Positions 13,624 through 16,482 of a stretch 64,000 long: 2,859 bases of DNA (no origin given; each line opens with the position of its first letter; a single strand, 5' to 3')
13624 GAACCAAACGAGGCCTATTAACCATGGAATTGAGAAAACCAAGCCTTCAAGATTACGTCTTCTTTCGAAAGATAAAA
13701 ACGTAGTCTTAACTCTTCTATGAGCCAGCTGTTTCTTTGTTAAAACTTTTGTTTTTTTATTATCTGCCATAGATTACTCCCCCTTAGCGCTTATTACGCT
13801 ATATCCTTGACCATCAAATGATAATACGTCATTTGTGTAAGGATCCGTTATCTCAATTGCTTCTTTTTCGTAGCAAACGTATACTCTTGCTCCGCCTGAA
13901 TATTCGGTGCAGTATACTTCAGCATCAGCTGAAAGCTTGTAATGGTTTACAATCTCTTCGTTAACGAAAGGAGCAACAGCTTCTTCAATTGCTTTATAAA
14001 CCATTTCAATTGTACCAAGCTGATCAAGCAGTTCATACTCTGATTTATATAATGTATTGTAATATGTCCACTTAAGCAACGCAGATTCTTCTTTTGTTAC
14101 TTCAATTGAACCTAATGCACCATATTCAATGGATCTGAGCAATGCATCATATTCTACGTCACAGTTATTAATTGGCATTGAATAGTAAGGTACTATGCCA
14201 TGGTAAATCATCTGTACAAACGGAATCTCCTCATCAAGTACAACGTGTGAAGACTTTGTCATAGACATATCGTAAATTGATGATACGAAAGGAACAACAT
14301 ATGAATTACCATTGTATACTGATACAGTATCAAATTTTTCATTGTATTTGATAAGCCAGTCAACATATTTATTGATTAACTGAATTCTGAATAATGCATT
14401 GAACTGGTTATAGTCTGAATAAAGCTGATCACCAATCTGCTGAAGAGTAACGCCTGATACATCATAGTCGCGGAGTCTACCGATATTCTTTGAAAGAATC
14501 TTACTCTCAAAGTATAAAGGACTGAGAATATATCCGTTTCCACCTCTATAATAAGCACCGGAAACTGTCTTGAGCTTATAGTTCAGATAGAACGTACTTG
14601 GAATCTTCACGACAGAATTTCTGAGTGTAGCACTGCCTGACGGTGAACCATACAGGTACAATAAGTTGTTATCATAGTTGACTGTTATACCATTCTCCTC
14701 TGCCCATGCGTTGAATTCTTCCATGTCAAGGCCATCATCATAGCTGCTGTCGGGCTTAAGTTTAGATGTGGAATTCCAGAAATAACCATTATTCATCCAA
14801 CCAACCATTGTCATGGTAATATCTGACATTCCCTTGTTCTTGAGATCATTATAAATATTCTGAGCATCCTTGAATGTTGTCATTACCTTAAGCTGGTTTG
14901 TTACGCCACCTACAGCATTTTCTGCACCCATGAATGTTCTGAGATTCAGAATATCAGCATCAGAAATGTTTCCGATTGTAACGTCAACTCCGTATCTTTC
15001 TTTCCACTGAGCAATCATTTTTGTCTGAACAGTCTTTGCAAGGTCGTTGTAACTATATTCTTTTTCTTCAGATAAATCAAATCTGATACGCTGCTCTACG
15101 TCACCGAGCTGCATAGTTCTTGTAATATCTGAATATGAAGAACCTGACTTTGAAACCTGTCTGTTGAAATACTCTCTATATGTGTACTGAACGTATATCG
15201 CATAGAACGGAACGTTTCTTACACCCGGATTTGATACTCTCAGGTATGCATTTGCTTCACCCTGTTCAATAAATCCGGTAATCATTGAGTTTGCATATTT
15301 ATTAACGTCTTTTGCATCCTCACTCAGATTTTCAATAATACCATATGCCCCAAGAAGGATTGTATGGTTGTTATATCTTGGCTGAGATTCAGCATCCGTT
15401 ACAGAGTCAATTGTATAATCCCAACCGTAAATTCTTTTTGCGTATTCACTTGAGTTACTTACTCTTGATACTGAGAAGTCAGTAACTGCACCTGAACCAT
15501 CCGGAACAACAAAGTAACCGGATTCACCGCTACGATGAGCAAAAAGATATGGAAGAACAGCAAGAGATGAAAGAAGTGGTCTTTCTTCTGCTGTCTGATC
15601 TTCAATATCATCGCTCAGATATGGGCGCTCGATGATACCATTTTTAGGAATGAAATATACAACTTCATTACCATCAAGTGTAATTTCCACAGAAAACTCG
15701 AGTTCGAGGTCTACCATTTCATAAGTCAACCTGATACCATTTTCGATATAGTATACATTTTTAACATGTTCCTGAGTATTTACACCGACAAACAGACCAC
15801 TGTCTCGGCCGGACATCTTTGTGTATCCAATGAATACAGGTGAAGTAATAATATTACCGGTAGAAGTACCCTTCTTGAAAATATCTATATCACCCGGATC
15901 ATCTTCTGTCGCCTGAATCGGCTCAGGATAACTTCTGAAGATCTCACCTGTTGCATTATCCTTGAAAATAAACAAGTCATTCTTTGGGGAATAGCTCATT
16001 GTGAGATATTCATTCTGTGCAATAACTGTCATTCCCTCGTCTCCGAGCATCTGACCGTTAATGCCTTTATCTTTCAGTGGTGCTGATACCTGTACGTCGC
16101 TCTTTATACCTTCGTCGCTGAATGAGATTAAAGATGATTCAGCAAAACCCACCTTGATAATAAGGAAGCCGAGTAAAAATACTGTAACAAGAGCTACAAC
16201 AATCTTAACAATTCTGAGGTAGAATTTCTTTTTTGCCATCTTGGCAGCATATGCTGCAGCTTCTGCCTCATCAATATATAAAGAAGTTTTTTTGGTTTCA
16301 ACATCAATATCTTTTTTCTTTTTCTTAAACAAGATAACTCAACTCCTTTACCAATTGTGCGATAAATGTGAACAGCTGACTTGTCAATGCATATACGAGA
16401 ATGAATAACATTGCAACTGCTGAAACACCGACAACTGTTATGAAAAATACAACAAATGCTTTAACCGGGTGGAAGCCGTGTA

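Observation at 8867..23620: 14.7 kb nine-gene ABC uptake operon with two permease pairs, three binding proteins, no ATPase and no regulator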

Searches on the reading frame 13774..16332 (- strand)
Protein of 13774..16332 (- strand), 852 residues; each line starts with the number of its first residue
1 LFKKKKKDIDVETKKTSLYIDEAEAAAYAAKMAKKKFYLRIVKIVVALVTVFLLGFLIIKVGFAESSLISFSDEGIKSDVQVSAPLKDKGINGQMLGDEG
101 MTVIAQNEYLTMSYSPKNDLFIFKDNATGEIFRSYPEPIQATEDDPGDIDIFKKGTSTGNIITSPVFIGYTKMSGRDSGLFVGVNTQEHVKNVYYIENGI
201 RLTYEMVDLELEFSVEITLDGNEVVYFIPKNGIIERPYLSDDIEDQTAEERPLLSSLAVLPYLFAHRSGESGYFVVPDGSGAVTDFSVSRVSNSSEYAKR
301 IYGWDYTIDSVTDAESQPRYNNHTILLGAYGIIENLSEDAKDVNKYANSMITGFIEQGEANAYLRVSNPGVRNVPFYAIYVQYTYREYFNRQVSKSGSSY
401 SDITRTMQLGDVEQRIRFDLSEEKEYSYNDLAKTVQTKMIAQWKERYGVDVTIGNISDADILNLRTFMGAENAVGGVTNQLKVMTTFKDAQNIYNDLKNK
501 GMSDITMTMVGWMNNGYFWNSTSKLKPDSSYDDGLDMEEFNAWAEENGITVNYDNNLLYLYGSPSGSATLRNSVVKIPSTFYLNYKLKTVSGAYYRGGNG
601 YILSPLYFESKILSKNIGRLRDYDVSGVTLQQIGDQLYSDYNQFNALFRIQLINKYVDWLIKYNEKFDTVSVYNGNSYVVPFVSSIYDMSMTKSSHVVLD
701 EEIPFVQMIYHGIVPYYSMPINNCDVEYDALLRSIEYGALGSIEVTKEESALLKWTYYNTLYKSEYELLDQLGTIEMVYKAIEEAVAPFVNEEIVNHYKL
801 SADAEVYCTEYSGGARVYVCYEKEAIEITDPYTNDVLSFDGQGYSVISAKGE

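Call 4: search_protein_families(library=pfam, proteins=[window:13774-16332:-], max_evalue=0.01)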
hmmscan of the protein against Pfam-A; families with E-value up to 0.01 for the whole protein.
window:13774-16332:- (852 aa): 1 family
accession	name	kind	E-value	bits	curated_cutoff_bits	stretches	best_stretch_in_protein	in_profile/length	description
PF18952.6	DUF5696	-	2.5e-116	390.1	25.6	1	193-828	4-602/612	Family of unknown function (DUF5696)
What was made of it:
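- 13774..16332 (-): g5: DUF5696, a single-pass (N-in) membrane protein with an extracellular GH129-like fold of beta-sandwich, (beta/alpha)8 barrel and beta-sandwich (852 aa). Pfam 390 bits (call 4).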

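Call 12: search_protein_families(library=ncbifam, proteins=[window:13774-16332:-], max_evalue=0.001)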
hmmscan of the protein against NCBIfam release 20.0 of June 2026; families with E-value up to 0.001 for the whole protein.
window:13774-16332:- (852 aa): 0 families

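Call 14: find_homologous_proteins(query=window:13774-16332:-, max_evalue=0.00001)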
Query window:13774-16332:- (852 aa): 39 proteins with E <= 0.00001 among 8000 candidates.
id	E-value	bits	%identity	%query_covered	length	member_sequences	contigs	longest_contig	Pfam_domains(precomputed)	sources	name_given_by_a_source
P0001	0.0e+0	1904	100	100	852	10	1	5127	PF18952.7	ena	-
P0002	0.0e+0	1655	85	100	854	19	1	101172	PF18952.7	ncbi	-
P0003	0.0e+0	1537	78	100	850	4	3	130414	PF18952.7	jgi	-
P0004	0.0e+0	1473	74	100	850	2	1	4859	PF18952.7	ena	-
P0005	6.5e-288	976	55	93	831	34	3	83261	PF18952.7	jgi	jgi:hypothetical protein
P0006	8.3e-287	972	51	100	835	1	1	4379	PF18952.7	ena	-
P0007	7.6e-286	969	52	100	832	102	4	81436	PF18952.7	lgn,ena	-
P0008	4.8e-283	960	54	93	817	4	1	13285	PF18952.7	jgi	-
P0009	5.5e-282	956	52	100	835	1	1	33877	PF18952.7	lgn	-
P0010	3.5e-279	947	53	95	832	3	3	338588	PF18952.7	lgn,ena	-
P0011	7.7e-269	913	50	98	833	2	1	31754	PF18952.7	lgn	-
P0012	1.8e-266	905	51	94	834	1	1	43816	PF18952.7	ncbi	-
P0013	2.3e-266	905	50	100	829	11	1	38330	PF18952.7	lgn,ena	-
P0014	3.5e-266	904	49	100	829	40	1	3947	PF18952.7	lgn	-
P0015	5.8e-266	903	49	100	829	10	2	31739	PF18952.7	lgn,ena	-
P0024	8.1e-219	747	45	98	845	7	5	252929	PF18952.7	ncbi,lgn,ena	-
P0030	2.5e-29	121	23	71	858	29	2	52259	PF18952.7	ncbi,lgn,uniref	ncbi:DUF5696 domain-containing protein [Paenibacillus lactis]|uniref:DUF5696 domain-containing prote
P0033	6.9e-21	93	24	72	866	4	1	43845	PF18952.7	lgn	-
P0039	4.7e-8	50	27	21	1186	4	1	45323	PF18952.7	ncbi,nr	ncbi:MAG: hypothetical protein IJF05_04050 [Clostridia bacterium]|nr:hypothetical protein [Clostridi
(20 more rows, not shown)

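Call 15: find_encoding_contigs(protein=P0002, flank=10000, max_places=2)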
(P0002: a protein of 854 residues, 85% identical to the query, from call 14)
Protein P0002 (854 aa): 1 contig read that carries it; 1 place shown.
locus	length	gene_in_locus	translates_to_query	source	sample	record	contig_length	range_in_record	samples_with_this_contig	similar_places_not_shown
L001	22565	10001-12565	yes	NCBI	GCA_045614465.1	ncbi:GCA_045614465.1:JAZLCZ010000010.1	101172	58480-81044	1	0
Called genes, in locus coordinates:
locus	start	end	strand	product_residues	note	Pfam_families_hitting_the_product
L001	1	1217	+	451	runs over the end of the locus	PF00696:AA_kinase, PF13840:ACT_7 (weak), PF22468:ACT_9, PF01842:ACT (weak)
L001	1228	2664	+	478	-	PF08245:Mur_ligase_M, PF02875:Mur_ligase_C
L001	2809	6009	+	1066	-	PF01547:SBP_bac_1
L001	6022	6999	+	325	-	PF00528:BPD_transp_1 (weak)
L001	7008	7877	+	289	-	PF00528:BPD_transp_1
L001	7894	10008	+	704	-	PF01436:NHL (faint), PF04893:Yip1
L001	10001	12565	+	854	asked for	PF18952:DUF5696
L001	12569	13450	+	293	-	-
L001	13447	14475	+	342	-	PF00528:BPD_transp_1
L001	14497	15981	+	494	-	PF01547:SBP_bac_1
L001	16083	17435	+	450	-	PF01547:SBP_bac_1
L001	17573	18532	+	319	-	PF04204:HTS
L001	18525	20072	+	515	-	-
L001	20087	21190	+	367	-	PF23211:LRR_LRWD1 (faint), PF12799:LRR_4 (weak), PF13516:LRR_6 (faint), PF00560:LRR_1 (faint), PF13855:LRR_8 (weak), PF12799:LRR_4 (weak)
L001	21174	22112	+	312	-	PF03193:RsgA_GTPase (faint), PF01926:MMR_HSR1, PF02421:FeoB_N (weak)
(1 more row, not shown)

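Call 16: find_encoding_contigs(protein=P0005, flank=10000, max_places=2)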
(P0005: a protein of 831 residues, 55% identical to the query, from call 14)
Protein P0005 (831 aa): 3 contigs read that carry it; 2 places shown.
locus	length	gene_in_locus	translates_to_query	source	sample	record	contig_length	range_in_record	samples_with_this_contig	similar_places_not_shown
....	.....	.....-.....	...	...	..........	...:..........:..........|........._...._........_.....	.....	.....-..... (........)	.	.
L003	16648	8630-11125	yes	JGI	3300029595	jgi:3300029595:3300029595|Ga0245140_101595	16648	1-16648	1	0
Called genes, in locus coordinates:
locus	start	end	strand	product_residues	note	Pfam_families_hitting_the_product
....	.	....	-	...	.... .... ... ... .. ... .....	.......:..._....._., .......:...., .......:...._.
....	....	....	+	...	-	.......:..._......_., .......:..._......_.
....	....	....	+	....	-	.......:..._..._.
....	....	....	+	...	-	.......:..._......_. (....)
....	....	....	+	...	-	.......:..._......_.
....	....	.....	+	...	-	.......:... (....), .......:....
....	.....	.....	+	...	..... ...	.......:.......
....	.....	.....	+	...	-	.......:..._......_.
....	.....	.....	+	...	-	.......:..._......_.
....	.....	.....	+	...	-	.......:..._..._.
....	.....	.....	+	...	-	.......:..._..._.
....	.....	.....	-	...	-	-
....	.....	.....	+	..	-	-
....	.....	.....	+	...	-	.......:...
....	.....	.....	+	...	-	-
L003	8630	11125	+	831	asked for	PF18952:DUF5696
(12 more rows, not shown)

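Call 17: find_encoding_contigs(protein=P0024, flank=10000, max_places=2)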
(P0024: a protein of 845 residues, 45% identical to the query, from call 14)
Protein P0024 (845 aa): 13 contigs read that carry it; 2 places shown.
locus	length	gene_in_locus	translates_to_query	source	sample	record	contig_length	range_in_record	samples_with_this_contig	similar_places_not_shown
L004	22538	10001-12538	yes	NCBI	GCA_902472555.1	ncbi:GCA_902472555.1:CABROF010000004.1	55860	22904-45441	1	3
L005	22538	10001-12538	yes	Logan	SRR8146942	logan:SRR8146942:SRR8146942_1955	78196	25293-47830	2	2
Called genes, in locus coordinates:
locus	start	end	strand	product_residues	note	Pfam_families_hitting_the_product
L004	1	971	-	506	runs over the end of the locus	PF14821:Thr_synth_N, PF00291:PALP, PF24857:THR4_C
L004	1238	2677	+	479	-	PF21799:MurD-like_N (weak), PF08245:Mur_ligase_M, PF02875:Mur_ligase_C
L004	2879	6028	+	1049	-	PF01547:SBP_bac_1, PF13416:SBP_bac_8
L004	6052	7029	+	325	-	PF00528:BPD_transp_1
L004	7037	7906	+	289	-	PF00528:BPD_transp_1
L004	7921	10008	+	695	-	PF06739:SBBP (faint), PF07494:Reg_prop (faint), PF08450:SGL (faint), PF01436:NHL (weak), PF04893:Yip1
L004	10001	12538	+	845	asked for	PF18952:DUF5696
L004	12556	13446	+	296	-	PF00528:BPD_transp_1 (weak)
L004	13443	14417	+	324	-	PF00528:BPD_transp_1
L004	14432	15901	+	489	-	PF01547:SBP_bac_1, PF13416:SBP_bac_8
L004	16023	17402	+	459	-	PF01547:SBP_bac_1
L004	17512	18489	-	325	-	PF07670:Gate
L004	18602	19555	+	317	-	PF04204:HTS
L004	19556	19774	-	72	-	-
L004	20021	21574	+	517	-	-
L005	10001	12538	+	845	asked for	PF18952:DUF5696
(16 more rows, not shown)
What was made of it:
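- Synteny: the same nine genes sit between murD and metA in relatives down to 45% identity (calls 15-17).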

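Call 18: find_encoding_contigs(protein=P0030, flank=10000, max_places=2)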
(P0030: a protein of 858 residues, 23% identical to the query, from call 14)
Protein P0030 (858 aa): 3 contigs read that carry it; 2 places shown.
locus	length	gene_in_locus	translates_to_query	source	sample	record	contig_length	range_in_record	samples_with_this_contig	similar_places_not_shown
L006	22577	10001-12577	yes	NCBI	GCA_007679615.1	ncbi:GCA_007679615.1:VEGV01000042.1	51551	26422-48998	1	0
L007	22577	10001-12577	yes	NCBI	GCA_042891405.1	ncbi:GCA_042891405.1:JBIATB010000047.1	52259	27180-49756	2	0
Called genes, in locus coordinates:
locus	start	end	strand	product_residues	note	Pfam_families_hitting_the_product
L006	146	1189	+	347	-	PF00356:LacI, PF00532:Peripla_BP_1, PF13407:Peripla_BP_4, PF13377:Peripla_BP_3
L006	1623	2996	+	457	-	PF01547:SBP_bac_1, PF13416:SBP_bac_8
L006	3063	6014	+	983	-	PF01547:SBP_bac_1, PF13416:SBP_bac_8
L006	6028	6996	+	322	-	PF00528:BPD_transp_1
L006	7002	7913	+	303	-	PF00528:BPD_transp_1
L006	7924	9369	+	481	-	PF01436:NHL (faint)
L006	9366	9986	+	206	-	PF04893:Yip1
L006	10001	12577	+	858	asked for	PF18952:DUF5696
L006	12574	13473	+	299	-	PF00528:BPD_transp_1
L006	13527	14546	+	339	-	PF00528:BPD_transp_1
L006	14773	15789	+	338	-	PF02156:Glyco_hydro_26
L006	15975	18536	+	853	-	PF22666:Glyco_hydro_2_N2, PF00703:Glyco_hydro_2, PF02836:Glyco_hydro_2_C (weak), PF17786:Mannosidase_ig, PF17753:Ig_mannosidase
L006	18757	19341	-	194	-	-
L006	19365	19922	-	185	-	PF00413:Peptidase_M10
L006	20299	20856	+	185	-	PF22785:Tc-R-P, PF22784:PTP-SAK, PF00782:DSPc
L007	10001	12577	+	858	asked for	PF18952:DUF5696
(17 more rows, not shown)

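Call 19: find_encoding_contigs(protein=P0033, flank=10000, max_places=1)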
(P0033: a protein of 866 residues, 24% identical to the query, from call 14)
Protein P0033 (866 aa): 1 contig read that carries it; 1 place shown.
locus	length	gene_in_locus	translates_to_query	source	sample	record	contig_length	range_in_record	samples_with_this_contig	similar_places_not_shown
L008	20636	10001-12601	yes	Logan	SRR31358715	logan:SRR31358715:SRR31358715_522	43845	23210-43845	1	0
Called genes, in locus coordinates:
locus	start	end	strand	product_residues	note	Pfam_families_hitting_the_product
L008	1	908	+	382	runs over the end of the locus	PF00392:GntR, PF00532:Peripla_BP_1 (faint), PF13407:Peripla_BP_4, PF13377:Peripla_BP_3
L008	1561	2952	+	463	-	-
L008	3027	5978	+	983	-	PF01547:SBP_bac_1, PF13416:SBP_bac_8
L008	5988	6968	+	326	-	-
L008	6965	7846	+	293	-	PF00528:BPD_transp_1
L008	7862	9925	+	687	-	PF01436:NHL (faint), PF04893:Yip1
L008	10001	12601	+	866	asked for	PF18952:DUF5696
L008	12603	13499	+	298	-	PF00528:BPD_transp_1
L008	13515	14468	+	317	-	PF00528:BPD_transp_1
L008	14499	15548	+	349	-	PF00728:Glyco_hydro_20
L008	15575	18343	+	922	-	PF01074:Glyco_hydro_38N, PF09261:Alpha-mann_mid, PF18438:Glyco_hydro_38, PF07748:Glyco_hydro_38C, PF17677:Glyco_hydro38C2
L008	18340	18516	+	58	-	-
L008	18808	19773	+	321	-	PF00528:BPD_transp_1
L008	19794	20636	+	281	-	?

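Call 20: find_encoding_contigs(protein=P0039, flank=10000, max_places=1)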
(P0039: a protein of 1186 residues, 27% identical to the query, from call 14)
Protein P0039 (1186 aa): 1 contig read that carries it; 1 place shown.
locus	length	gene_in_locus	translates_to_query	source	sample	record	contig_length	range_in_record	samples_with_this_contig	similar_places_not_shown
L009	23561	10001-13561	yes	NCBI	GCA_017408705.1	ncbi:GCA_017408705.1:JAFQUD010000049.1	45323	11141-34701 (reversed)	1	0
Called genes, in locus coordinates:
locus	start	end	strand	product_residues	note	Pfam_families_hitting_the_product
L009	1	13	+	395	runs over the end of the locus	PF00266:Aminotran_5, PF01212:Beta_elim_lyase (weak), PF01041:DegT_DnrJ_EryC1 (weak)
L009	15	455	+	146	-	PF01592:NifU_N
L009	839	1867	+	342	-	PF03054:tRNA_Me_trans, PF20259:tRNA_Me_trans_M, PF20258:tRNA_Me_trans_C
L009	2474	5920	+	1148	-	PF13416:SBP_bac_8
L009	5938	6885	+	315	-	PF00528:BPD_transp_1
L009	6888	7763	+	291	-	PF00528:BPD_transp_1 (weak)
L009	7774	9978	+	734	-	PF06739:SBBP (faint), PF01436:NHL (faint), PF04893:Yip1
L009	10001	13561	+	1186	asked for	PF18952:DUF5696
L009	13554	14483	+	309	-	PF00528:BPD_transp_1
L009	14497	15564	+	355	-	PF00528:BPD_transp_1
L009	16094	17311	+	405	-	PF13458:Peripla_BP_6, PF01094:ANF_receptor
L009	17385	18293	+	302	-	PF02653:BPD_transp_2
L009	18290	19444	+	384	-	PF02653:BPD_transp_2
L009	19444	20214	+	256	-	PF00005:ABC_tran, PF13304:AAA_21 (faint), PF12399:BCA_ABC_TP_C (weak)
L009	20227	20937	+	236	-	PF00005:ABC_tran, PF13304:AAA_21 (faint)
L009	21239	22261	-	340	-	PF02653:BPD_transp_2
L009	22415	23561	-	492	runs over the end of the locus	PF00005:ABC_tran, PF13304:AAA_21 (faint), PF00005:ABC_tran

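Call 24: search_solved_structures(query=A1, max_evalue=1)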
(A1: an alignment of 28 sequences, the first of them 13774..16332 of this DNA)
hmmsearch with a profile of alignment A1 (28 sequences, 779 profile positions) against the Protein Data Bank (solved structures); distinct sequences matched with E-value up to 1: 16.
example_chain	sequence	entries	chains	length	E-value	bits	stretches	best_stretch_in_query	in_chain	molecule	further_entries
8rzk_A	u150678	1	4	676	1e-08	37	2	71-113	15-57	Conserved hypothetical periplasmic protein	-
8rzg_A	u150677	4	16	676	1e-08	37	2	71-113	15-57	Conserved hypothetical periplasmic protein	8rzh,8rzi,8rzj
5opq_A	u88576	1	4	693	1.6e-08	36.4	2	73-113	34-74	3,6-anhydro-D-galactosidase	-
5wzq_A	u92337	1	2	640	3.7e-05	25.3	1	358-483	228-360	Alpha-N-acetylgalactosaminidase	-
5wzn_A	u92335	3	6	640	8.8e-05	24.1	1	363-483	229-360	Alpha-N-acetylgalactosaminidase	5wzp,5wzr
9fyz_A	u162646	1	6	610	0.16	13.3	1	448-505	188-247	Neopullulanase SusA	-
6i9q_A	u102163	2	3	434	0.25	12.6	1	461-574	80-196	4F2 cell-surface antigen heavy chain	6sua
1q1v_A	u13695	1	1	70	0.37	12.1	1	548-598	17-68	DEK protein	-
5a2a_A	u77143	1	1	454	0.58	11.4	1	431-493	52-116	APO FORM OF ANOXYBACILLUS ALPHA-AMYLASES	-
5a2b_A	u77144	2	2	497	0.66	11.2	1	431-492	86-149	ANOXYBACILLUS ALPHA-AMYLASE | ALPHA-AMYLASE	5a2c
7df1_A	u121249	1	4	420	0.71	11.1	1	460-525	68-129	4F2 cell-surface antigen heavy chain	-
2dh2_A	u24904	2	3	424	0.72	11.1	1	460-525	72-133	4F2 cell-surface antigen heavy chain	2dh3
8g0m_A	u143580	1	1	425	0.72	11.1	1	460-525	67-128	4F2 cell-surface antigen heavy chain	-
6s8v_B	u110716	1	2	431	0.74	11.1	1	460-525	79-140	4F2 cell-surface antigen heavy chain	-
8x0w_A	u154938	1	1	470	0.84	10.9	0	460-525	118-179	Amino acid transporter heavy chain SLC3A2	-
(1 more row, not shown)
